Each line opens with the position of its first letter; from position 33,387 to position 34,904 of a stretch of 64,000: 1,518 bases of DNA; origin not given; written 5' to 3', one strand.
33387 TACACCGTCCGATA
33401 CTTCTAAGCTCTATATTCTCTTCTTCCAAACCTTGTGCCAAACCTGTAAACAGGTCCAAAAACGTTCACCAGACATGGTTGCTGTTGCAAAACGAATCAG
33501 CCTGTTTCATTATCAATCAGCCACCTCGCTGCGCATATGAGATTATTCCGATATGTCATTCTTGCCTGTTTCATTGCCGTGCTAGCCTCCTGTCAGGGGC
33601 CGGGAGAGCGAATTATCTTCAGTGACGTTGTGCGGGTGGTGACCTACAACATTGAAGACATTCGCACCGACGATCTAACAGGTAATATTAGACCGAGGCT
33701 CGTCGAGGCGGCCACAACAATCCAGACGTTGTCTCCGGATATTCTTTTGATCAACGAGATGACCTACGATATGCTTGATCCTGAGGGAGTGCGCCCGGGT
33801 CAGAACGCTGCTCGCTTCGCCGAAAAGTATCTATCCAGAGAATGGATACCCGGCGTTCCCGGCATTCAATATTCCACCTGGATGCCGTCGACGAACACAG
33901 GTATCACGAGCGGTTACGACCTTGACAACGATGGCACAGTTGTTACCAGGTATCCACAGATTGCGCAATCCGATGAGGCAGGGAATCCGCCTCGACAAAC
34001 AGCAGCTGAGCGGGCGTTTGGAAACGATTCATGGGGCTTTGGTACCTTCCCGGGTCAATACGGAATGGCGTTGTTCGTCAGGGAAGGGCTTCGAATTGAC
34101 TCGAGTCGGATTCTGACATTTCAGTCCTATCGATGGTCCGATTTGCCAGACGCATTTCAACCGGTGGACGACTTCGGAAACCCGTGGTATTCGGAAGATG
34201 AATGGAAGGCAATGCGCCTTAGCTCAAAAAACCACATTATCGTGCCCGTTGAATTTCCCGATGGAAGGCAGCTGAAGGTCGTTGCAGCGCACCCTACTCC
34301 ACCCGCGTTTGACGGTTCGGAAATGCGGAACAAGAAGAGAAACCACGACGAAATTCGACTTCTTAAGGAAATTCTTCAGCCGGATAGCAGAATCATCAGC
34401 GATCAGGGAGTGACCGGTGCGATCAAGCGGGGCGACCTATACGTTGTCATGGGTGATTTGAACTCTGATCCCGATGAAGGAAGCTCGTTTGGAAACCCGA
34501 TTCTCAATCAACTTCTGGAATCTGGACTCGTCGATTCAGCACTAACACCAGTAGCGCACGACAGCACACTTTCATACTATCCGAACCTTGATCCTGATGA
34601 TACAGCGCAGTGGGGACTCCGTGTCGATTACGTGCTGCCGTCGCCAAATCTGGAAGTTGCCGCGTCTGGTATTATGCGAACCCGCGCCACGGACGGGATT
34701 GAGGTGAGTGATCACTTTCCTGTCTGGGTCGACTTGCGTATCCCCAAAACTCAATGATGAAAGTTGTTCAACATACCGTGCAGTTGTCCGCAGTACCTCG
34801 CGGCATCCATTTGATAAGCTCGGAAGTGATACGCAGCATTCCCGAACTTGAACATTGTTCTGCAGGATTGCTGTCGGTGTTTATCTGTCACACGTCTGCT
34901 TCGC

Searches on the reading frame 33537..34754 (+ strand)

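Call 65: search_protein_families(library=pfam, proteins=[window:33537-34754:+], max_evalue=0.00001)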
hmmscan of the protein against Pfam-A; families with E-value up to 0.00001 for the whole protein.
window:33537-34754:+ (406 aa): 1 family
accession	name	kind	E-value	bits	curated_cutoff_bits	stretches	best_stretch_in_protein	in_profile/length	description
PF03372.29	Exo_endo_phos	-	1.8e-19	70.8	24.5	1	55-393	19-225/225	Endonuclease/Exonuclease/phosphatase family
